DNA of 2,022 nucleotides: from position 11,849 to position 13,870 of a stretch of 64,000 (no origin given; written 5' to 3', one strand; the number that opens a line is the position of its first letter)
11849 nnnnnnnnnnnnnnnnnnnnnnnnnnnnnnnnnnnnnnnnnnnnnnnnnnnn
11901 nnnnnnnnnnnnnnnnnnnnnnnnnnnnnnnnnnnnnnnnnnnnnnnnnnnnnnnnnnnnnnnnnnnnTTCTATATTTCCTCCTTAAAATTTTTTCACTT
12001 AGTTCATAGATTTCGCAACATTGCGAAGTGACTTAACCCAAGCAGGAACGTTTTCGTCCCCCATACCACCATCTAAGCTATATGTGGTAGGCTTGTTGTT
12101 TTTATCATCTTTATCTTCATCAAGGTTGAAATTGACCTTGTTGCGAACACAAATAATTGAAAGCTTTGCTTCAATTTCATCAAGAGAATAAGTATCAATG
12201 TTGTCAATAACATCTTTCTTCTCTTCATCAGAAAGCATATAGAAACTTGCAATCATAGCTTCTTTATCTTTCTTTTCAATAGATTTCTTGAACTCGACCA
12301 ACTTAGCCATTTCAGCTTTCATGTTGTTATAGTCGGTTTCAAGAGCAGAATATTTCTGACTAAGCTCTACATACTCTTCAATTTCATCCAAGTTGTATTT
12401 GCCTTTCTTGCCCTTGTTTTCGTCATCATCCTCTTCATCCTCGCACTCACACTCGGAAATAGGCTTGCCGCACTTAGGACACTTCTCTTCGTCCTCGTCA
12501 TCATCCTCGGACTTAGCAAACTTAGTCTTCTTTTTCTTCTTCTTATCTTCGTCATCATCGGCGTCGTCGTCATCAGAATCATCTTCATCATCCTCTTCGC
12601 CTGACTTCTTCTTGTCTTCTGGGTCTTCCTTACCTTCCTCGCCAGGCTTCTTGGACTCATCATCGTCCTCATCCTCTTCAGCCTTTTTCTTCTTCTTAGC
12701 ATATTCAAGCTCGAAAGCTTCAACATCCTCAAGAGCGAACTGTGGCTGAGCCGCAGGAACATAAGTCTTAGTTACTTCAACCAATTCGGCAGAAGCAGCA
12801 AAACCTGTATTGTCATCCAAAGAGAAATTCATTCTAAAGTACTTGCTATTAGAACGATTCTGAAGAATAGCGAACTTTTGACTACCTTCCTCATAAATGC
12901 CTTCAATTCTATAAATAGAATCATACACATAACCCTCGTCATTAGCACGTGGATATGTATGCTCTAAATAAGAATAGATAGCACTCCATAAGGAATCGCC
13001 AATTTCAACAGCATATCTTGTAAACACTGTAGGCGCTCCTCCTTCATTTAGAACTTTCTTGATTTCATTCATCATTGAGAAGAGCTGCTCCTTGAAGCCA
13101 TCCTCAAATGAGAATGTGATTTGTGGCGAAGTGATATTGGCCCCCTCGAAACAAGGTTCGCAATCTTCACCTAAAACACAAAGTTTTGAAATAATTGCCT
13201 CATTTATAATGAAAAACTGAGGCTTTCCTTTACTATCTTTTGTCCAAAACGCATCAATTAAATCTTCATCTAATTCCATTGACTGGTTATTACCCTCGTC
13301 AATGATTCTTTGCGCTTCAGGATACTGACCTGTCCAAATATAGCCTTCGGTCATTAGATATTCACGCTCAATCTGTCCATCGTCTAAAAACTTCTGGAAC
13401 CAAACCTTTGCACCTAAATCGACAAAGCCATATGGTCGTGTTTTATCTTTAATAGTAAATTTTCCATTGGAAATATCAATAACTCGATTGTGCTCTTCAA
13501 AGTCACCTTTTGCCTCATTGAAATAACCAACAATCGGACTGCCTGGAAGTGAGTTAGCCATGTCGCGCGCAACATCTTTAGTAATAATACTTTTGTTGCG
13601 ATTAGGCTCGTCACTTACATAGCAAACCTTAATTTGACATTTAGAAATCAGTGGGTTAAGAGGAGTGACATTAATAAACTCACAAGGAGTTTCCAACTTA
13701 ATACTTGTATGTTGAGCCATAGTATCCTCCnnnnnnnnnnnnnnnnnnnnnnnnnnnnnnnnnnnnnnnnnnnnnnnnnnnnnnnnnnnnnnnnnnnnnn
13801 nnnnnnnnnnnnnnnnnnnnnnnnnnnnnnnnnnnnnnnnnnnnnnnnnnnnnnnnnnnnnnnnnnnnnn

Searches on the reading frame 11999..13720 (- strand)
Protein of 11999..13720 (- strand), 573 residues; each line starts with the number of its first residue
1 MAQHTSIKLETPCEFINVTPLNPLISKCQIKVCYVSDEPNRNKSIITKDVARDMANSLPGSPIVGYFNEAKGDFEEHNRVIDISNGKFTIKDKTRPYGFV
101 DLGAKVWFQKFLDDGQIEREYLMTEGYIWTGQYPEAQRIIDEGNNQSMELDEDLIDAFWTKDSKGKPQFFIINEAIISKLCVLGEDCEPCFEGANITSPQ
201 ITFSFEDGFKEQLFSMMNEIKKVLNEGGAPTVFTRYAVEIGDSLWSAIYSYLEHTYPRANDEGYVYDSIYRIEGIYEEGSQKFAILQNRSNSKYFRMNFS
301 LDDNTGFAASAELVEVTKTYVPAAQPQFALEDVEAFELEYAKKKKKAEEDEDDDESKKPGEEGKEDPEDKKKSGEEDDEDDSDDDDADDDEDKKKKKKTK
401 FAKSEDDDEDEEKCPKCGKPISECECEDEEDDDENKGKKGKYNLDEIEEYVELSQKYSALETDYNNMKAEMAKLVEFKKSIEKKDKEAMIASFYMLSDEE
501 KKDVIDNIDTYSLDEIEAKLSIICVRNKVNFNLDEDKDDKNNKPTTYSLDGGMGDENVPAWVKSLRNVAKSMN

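Call 12: search_protein_families(library=pfam, proteins=[window:11999-13720:-], max_evalue=0.001)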
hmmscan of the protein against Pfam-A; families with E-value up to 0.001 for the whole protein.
window:11999-13720:- (573 aa): 0 families

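Call 14: search_protein_families(library=phrogs, proteins=[window:11999-13720:-], max_evalue=0.001)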
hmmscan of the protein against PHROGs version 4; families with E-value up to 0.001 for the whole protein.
window:11999-13720:- (573 aa): 1 family
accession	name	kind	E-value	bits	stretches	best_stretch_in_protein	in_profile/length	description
phrog_3313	-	unknown function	9.4e-38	131.5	1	9-543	7-451/480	-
